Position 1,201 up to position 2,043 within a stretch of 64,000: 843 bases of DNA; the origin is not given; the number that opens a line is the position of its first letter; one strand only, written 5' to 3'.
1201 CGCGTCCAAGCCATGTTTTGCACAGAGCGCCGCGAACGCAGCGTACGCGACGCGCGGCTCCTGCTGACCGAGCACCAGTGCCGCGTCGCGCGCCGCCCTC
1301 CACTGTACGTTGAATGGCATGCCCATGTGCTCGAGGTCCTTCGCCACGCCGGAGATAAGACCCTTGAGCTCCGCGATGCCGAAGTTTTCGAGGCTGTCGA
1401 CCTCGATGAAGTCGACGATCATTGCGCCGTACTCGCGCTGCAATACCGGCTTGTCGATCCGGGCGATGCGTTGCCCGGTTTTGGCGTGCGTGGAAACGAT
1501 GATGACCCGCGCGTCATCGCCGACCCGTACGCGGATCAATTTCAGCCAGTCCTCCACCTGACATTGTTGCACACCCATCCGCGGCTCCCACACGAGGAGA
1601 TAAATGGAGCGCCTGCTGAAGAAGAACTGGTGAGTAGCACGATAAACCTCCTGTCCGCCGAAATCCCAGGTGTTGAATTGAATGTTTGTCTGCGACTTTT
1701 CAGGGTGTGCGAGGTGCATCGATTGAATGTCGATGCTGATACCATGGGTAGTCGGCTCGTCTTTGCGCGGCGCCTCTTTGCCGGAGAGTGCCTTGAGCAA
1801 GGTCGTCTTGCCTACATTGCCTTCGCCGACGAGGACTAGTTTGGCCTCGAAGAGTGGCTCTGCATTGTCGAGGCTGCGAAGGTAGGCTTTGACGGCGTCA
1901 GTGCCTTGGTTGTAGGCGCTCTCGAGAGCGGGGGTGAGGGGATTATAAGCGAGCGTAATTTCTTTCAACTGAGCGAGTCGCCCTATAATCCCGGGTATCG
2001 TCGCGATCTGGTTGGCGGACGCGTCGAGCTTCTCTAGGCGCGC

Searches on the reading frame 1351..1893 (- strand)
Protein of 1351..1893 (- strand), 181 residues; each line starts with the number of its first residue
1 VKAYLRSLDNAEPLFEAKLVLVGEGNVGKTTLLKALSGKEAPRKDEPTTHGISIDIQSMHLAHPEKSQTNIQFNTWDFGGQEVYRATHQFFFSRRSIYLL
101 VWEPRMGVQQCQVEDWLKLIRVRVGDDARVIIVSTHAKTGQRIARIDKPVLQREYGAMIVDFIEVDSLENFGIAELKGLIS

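Call 58: search_solved_structures(query=window:1351-1893:-, max_evalue=1e-8, show_alignments=4)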
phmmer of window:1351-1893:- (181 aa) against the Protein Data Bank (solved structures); distinct sequences matched with E-value up to 1e-8: 35.
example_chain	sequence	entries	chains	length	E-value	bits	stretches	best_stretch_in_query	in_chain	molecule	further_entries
4wnr_A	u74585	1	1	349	9.4e-23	84.5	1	4-173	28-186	Leucine-rich-repeat protein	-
6ojf_A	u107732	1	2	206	2.3e-16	63.7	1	7-169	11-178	Leucine-rich repeat serine/threonine-protein kinase 2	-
6xaf_A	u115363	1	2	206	3.2e-16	63.3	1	7-169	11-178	Leucine-rich repeat serine/threonine-protein kinase 2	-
6oje_A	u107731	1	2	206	4.1e-16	62.9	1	7-168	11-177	Leucine-rich repeat serine/threonine-protein kinase 2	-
3dpu_A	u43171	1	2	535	1e-15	61.6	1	14-134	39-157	Rab family protein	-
6hlu_A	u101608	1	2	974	2.5e-15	60.3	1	14-134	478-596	Rab family protein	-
8r4b_A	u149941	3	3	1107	3e-15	60.1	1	14-134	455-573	Rab family protein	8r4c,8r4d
2zej_A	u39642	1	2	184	9.1e-15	58.5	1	17-168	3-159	Leucine-rich repeat kinase 2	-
7thy_A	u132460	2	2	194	9.8e-15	58.4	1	17-168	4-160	Leucine-rich repeat serine/threonine-protein kinase 2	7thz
3d6t_B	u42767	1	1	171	1.1e-14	58.3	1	18-168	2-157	Leucine-rich repeat serine/threonine-protein kinase 2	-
9c76_A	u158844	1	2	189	2.1e-14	57.3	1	11-169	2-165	Leucine-rich repeat serine/threonine-protein kinase 2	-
9cho_A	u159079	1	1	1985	3.9e-14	56.4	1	7-162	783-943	Leucine-rich repeat serine/threonine-protein kinase 2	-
7lht_A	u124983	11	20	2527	5.3e-14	56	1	7-162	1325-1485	Leucine-rich repeat serine/threonine-protein kinase 2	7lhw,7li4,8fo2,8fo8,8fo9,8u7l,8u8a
7li3_A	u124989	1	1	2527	5.3e-14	56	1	7-162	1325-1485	Leucine-rich repeat serine/threonine-protein kinase 2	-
9y67_A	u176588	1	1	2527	5.3e-14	56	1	7-162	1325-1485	Leucine-rich repeat serine/threonine-protein kinase 2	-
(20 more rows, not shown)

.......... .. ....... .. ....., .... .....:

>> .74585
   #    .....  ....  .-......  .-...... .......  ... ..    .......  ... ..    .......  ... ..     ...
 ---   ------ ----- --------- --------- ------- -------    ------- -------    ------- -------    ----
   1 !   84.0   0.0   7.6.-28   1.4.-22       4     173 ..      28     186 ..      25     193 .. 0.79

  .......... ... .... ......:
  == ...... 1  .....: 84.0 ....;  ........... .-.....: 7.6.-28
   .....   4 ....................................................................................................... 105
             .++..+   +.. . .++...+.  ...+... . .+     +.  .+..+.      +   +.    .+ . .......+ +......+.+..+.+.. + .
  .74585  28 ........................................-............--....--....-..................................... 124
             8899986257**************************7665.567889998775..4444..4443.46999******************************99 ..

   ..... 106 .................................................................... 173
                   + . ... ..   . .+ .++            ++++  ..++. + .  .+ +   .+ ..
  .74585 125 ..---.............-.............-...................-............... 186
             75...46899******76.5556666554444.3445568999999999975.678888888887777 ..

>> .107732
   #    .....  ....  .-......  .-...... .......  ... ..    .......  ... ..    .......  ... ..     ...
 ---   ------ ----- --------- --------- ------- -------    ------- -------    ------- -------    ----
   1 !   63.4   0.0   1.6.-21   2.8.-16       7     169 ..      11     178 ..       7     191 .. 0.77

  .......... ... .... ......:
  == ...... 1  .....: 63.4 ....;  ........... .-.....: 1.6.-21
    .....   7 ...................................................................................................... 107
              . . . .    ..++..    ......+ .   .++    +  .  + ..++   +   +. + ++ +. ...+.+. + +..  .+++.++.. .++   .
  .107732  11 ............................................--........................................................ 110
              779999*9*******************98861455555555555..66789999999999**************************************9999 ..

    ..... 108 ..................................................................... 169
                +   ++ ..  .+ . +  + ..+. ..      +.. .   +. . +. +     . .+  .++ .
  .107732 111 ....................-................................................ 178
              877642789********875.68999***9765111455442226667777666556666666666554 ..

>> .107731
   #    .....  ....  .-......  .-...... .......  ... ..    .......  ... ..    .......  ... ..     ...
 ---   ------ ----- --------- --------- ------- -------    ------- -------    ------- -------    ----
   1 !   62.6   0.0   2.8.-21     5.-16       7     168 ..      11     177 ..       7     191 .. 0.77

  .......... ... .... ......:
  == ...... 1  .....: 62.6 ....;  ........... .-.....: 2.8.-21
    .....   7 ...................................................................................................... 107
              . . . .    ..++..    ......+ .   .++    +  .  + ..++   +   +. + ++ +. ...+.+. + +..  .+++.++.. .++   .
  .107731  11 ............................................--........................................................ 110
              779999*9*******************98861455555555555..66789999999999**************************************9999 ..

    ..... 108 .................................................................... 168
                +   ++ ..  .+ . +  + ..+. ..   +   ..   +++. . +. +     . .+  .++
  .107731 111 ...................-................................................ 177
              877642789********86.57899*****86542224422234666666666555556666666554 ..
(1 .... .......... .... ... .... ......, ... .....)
